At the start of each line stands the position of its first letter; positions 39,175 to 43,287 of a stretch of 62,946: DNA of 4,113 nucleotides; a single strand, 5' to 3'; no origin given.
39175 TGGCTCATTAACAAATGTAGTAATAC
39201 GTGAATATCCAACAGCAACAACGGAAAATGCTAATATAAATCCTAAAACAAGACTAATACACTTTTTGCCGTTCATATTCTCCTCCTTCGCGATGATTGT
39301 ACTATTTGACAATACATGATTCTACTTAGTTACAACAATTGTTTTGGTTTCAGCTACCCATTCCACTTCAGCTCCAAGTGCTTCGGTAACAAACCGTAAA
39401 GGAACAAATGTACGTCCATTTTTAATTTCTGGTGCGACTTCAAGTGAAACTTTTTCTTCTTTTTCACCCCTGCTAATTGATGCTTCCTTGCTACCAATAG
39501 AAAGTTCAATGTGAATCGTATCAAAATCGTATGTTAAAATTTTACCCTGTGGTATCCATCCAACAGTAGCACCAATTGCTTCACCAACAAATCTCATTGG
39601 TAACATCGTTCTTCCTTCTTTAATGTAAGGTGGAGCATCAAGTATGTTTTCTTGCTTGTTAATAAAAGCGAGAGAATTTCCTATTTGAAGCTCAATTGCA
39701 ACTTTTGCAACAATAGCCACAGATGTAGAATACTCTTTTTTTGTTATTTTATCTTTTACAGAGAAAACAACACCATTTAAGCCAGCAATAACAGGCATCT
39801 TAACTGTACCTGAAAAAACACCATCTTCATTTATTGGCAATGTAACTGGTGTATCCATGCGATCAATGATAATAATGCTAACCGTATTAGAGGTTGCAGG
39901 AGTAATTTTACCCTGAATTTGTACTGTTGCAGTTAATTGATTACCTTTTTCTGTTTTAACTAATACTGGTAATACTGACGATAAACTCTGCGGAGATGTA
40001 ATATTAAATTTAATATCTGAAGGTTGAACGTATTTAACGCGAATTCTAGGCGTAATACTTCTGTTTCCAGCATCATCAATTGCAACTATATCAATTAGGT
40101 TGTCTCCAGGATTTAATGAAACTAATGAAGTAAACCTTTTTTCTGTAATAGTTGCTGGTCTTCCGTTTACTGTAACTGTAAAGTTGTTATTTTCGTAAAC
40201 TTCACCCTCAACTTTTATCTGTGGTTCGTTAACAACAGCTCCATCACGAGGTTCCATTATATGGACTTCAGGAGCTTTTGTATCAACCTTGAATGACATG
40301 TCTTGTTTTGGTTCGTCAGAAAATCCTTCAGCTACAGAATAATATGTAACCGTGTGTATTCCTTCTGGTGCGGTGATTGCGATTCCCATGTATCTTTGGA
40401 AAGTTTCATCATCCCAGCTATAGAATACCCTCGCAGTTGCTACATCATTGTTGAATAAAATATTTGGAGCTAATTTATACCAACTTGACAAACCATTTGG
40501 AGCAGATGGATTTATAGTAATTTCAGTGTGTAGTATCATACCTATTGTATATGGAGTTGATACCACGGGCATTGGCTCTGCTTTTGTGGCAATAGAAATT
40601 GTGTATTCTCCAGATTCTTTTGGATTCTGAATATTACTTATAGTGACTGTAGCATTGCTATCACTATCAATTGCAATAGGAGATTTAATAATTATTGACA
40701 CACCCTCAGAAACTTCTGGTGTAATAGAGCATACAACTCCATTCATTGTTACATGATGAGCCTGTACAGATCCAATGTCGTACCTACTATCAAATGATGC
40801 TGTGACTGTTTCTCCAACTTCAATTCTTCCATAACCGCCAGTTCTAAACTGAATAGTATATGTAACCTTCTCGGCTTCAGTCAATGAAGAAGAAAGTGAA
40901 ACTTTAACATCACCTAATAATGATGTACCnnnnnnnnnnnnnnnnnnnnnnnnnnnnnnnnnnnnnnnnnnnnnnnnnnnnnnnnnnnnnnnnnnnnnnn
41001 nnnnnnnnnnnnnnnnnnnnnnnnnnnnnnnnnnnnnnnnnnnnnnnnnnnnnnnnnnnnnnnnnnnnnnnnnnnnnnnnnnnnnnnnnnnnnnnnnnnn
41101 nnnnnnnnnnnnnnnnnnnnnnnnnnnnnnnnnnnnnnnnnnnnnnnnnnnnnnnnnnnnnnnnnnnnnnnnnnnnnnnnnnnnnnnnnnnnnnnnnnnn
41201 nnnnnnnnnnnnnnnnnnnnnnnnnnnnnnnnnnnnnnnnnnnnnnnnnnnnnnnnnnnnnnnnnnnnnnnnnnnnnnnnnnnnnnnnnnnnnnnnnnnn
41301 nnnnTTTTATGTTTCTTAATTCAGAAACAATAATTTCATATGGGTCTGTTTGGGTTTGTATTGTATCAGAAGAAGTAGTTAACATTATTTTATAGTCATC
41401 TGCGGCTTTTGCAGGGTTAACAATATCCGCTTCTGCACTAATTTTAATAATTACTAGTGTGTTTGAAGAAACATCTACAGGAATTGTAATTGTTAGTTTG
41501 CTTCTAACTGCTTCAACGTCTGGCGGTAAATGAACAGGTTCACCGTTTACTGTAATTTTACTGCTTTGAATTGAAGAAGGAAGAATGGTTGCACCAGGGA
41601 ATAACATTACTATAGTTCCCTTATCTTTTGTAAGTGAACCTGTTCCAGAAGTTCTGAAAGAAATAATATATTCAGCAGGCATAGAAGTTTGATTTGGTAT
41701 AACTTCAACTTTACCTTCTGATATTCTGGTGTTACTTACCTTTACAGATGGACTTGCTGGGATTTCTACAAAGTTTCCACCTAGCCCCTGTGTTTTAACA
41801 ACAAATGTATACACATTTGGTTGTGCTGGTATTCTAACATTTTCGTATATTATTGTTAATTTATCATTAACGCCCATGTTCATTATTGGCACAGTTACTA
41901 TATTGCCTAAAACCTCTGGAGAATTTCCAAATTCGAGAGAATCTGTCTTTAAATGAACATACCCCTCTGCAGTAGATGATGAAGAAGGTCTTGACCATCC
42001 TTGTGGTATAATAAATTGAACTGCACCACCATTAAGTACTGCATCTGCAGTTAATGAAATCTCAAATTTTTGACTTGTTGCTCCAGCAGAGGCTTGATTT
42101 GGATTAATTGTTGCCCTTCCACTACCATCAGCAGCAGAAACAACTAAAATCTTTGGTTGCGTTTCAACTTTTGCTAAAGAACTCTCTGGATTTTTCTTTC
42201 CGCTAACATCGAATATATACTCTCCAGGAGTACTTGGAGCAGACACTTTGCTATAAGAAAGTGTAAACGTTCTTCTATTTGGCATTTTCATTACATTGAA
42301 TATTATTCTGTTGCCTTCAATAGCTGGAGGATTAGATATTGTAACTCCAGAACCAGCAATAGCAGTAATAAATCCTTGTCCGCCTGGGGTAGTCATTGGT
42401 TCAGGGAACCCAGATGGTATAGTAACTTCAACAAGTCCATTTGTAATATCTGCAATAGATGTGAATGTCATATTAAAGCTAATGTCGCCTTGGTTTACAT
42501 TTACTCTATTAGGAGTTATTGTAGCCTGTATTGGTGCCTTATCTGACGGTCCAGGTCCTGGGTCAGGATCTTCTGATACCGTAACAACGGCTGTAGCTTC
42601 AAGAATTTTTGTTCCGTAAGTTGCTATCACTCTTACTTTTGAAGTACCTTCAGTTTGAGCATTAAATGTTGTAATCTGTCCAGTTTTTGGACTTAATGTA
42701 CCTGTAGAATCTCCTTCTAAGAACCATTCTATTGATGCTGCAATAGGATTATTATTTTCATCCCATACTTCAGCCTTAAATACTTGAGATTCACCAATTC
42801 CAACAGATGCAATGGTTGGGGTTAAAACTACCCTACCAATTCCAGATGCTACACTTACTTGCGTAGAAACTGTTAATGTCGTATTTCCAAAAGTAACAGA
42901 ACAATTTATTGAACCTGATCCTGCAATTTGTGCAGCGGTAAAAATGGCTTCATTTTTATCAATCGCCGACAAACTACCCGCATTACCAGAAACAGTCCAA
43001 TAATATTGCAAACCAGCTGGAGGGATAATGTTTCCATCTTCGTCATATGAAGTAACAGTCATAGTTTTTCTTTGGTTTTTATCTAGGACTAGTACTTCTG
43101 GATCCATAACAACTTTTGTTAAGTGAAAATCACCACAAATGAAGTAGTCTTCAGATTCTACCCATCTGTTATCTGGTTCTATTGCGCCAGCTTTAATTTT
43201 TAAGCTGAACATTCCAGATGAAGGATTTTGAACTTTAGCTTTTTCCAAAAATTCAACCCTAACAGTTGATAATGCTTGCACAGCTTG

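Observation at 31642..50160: About 40 copies of a 110-150 aa module that I cannot assign to a named domain family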

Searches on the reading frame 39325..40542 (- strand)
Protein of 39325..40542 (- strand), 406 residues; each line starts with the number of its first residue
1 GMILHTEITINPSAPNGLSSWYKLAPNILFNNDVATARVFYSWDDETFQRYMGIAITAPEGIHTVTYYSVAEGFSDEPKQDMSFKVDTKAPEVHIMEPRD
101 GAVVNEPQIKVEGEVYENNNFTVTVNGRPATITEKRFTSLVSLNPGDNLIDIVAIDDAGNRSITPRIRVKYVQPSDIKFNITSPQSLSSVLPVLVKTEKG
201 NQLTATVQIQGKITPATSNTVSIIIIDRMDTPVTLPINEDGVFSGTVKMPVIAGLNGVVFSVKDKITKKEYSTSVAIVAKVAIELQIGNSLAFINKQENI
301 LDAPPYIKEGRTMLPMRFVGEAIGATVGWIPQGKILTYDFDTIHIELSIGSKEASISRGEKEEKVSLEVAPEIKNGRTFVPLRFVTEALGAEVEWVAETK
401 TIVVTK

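Call 79: search_protein_families(library=pfam, proteins=[window:39325-40542:-], max_evalue=0.1)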
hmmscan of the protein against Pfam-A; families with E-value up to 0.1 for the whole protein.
window:39325-40542:- (406 aa): 3 families
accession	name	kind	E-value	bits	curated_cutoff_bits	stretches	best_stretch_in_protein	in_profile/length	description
PF07833.16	Cu_amine_oxidN1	-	6.8e-46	155.1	24.2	2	294-403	2-107/108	Copper amine oxidase N-terminal domain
PF09136.16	Glucodextran_B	-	1.3e-14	54.3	27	1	91-162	1-73/83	Glucodextranase, domain B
PF12733.13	Cadherin-like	-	0.0013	19.6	24.2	1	108-168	28-85/89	Cadherin-like beta sandwich domain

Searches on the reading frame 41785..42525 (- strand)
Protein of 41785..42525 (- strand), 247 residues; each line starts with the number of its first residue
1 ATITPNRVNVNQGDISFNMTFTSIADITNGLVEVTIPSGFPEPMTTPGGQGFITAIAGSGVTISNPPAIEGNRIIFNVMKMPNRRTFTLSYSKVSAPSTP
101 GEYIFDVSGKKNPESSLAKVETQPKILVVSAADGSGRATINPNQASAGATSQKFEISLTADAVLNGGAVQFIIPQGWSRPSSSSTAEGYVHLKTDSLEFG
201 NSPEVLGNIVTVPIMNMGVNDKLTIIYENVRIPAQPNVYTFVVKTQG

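Call 56: search_protein_families(library=pfam, proteins=[window:41785-42525:-], max_evalue=10)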
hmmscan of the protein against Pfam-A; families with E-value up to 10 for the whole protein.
window:41785-42525:- (247 aa): 2 families
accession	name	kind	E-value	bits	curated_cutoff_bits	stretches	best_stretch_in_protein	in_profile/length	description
PF17735.7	BslA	-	8.2e-06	26.2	38.7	2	142-243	5-100/121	Biofilm surface layer A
PF10989.13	DUF2808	-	0.061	13.8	25.3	1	82-108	100-126/146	Protein of unknown function (DUF2808)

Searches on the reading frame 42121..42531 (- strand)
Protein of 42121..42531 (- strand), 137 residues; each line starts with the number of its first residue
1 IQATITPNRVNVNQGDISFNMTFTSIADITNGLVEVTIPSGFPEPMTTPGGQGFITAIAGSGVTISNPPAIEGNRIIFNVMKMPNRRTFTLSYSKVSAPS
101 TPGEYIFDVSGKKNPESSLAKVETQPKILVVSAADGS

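Call 62: predict_structure(alignment_id=A3)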
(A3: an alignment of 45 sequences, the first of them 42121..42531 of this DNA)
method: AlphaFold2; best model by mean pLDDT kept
length: 137 residues; sequences in the alignment: 45
mean_pLDDT: 84.2   pTM: 0.75
mean pLDDT of the five models: 84.2, 83.6, 81.6, 81.1, 80.7
residues with pLDDT >= 90: 52; 70-90: 72; 50-70: 12; < 50: 1
segments of 3 or more residues with pLDDT < 50: none
pLDDT, mean of each block of 10 residues (from residue 1): 77 79 89 92 90 86 90 94 93 89 89 70 69 68
secondary structure, 60 per line:
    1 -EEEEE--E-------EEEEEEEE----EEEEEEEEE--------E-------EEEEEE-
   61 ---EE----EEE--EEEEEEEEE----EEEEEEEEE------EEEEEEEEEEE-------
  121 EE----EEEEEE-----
elements in order: E2-6 E17-24 E29-37 E54-59 E70-72 E75-83 E88-96 E103-113 E127-132

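Call 64: fold_search(model_id=the predicted structure, library=pdb)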
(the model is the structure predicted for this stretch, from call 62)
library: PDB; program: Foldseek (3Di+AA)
matches with E <= 10: 1337; with E <= 0.001: 10
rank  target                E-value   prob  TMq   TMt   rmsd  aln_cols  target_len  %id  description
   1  8um6_A                1.5e-04  1.00  0.60  0.63   4.7       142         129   10  Structure of copper bound to YcnI W137F (released 2024-02-07)
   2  9ifr                  2.3e-04  1.00  0.54  0.58   4.2       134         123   17  CLIPPER domain from the Gram-negative fibrillar adhesin "B9T28_05395 (released 2025-11-26)
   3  4bhu_A                2.9e-04  1.00  0.63  0.66   4.1       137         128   17  Crystal structure of BslA - A bacterial hydrophobin (released 2013-08-14)
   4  5mkd_A                4.0e-04  1.00  0.59  0.64   4.5       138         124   14  Crystal structure of Bacillus subtilis Ywea (released 2017-01-25)
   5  7me6_A                5.0e-04  1.00  0.60  0.63   8.1       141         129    9  Structure of the apo form of YcnI (released 2021-08-18)
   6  4bhu_B                5.3e-04  1.00  0.58  0.61   5.9       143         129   15  Crystal structure of BslA - A bacterial hydrophobin (released 2013-08-14)
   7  8um6_B                5.3e-04  1.00  0.54  0.57   4.9       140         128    9  Structure of copper bound to YcnI W137F (released 2024-02-07)
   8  4bhu_I                7.3e-04  1.00  0.58  0.65   4.4       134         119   16  Crystal structure of BslA - A bacterial hydrophobin (released 2013-08-14)
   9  5mkc_A                8.6e-04  1.00  0.55  0.39   6.5       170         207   14  Crystal structure of the RrgA Jo.In complex (released 2017-03-15)
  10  5mkd_D                9.6e-04  1.00  0.54  0.60   5.0       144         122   15  Crystal structure of Bacillus subtilis Ywea (released 2017-01-25)
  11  7mek_B                1.1e-03  1.00  0.55  0.59   5.9       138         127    9  Structure of copper bound to Ycnl (released 2021-08-18)
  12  4phx_C                1.1e-03  0.98  0.33  0.34   7.5       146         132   14  Crystal structure of AggB, the minor subunit of aggregative adherence fimbriae type I from the Escherichia coli O4H104 (released 2014-10-01)
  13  5mkc_B                1.1e-03  1.00  0.56  0.41   6.5       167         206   14  Crystal structure of the RrgA Jo.In complex (released 2017-03-15)
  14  4bhu_C                1.3e-03  1.00  0.62  0.64   4.4       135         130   18  Crystal structure of BslA - A bacterial hydrophobin (released 2013-08-14)
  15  4bhu_J                1.3e-03  1.00  0.59  0.67   4.0       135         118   15  Crystal structure of BslA - A bacterial hydrophobin (released 2013-08-14)
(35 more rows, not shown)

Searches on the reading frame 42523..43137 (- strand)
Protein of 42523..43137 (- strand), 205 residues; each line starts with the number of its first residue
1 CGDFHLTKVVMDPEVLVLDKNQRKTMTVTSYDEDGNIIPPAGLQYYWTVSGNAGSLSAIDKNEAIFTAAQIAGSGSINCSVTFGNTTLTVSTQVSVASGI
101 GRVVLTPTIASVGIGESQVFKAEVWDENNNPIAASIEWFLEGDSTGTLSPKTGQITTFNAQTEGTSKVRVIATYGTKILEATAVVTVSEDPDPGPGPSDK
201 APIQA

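Call 79: search_protein_families(library=pfam, proteins=[window:42523-43137:-], max_evalue=0.1)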
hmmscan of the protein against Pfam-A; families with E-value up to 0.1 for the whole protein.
window:42523-43137:- (205 aa): 4 families
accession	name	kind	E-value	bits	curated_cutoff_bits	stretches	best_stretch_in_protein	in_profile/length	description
PF09134.16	Invasin_D3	-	6.2e-05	23.9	33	1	9-96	7-95/98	Invasin, domain 3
PF02369.22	Big_1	-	0.00064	20.2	34.9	0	119-185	20-90/93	Bacterial Ig-like domain (group 1)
PF18565.7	Glyco_hydro2_C5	-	0.021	15.1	32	0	9-61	3-54/103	Glycoside hydrolase family 2 C-terminal domain 5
PF21146.3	ICAM1_3_5_D2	-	0.097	13.5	27.5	0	67-96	60-89/90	ICAM-1/3/5, D2 domain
